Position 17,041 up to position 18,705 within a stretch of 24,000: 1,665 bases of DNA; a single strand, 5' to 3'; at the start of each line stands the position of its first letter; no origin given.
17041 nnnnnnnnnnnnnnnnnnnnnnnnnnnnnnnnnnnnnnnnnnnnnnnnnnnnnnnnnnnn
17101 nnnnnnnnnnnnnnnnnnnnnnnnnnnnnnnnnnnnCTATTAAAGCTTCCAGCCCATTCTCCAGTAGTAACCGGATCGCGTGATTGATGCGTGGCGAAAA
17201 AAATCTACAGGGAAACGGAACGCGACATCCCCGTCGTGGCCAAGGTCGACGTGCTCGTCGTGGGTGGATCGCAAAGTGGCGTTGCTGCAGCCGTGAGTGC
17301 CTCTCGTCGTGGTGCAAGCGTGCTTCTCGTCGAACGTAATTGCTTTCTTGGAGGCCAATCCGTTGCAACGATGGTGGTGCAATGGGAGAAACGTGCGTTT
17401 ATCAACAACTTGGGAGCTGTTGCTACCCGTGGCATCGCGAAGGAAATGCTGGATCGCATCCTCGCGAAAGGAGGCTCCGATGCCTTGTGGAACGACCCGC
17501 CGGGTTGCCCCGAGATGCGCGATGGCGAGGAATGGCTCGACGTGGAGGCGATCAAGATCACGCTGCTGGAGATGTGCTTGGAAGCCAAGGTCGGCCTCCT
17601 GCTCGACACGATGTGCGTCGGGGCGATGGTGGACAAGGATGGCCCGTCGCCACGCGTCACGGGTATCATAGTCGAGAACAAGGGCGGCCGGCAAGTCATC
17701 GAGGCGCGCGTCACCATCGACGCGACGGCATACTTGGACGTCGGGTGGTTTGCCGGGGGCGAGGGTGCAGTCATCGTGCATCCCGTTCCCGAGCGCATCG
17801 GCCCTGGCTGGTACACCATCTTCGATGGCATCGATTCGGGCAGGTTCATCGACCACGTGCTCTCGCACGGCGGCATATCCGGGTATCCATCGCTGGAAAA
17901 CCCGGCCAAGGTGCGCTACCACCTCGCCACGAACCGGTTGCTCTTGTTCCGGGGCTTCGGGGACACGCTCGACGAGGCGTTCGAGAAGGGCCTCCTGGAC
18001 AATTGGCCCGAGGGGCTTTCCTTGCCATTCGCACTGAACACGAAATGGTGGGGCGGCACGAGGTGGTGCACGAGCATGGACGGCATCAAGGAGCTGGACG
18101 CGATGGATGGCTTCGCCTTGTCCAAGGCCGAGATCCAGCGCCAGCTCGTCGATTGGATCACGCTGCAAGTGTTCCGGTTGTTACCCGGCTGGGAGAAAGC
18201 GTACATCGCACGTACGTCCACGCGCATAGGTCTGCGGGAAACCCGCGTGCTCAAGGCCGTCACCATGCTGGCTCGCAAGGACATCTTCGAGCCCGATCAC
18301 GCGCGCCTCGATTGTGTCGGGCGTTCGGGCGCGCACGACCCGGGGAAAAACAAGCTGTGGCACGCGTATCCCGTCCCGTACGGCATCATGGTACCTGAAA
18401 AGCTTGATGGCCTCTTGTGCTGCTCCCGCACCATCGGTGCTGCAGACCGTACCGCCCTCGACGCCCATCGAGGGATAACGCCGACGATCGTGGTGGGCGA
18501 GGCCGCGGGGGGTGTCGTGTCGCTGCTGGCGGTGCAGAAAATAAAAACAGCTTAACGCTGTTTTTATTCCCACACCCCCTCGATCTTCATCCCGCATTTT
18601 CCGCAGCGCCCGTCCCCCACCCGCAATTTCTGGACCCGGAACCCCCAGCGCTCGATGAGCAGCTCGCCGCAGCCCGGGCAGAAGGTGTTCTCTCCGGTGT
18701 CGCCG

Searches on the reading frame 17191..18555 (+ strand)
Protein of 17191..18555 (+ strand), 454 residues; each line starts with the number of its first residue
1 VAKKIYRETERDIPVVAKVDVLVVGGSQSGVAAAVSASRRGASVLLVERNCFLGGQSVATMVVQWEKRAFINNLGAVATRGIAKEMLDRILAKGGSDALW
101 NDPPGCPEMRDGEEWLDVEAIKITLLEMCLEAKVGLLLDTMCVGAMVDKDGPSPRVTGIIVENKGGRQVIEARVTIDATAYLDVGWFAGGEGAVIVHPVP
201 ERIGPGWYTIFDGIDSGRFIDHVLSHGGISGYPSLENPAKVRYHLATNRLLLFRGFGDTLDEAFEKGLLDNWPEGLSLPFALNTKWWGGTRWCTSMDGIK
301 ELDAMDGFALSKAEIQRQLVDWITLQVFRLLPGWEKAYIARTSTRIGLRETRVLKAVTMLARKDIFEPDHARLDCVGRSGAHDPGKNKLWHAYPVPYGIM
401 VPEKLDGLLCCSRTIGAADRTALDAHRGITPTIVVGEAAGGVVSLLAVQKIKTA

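Call 8: search_protein_families(library=pfam, proteins=[window:17191-18555:+], max_evalue=0.01)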
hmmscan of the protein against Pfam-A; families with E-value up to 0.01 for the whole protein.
window:17191-18555:+ (454 aa): 9 families
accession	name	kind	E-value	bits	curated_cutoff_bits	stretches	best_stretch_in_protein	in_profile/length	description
PF12831.13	FAD_oxidored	-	3.6e-51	175.2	27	1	20-449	1-400/416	FAD dependent oxidoreductase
PF00890.30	FAD_binding_2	-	1.5e-06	28.1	20.4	1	20-59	1-40/414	FAD binding domain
PF01946.23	Thi4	-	1.7e-05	24.6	26.2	1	3-76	2-82/235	Thi4 family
PF13450.12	NAD_binding_8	-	0.00012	22.7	21.9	1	23-57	1-35/68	NAD(P)-binding Rossmann-like domain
PF01266.30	DAO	-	0.00026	21.1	27.9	1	20-59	1-41/353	FAD dependent oxidoreductase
PF01134.28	GIDA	-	0.0003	20.4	22.1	1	20-60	1-30/391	Glucose inhibited division protein A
PF13738.12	Pyr_redox_3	-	0.00053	19.8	30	1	12-51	158-197/305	Pyridine nucleotide-disulphide oxidoreductase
PF07992.20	Pyr_redox_2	-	0.00073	19.5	26.1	1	20-69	2-53/291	Pyridine nucleotide-disulphide oxidoreductase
PF03486.20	HI0933_like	-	0.0073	16.2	50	0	20-51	2-33/244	HI0933-like protein Rossmann domain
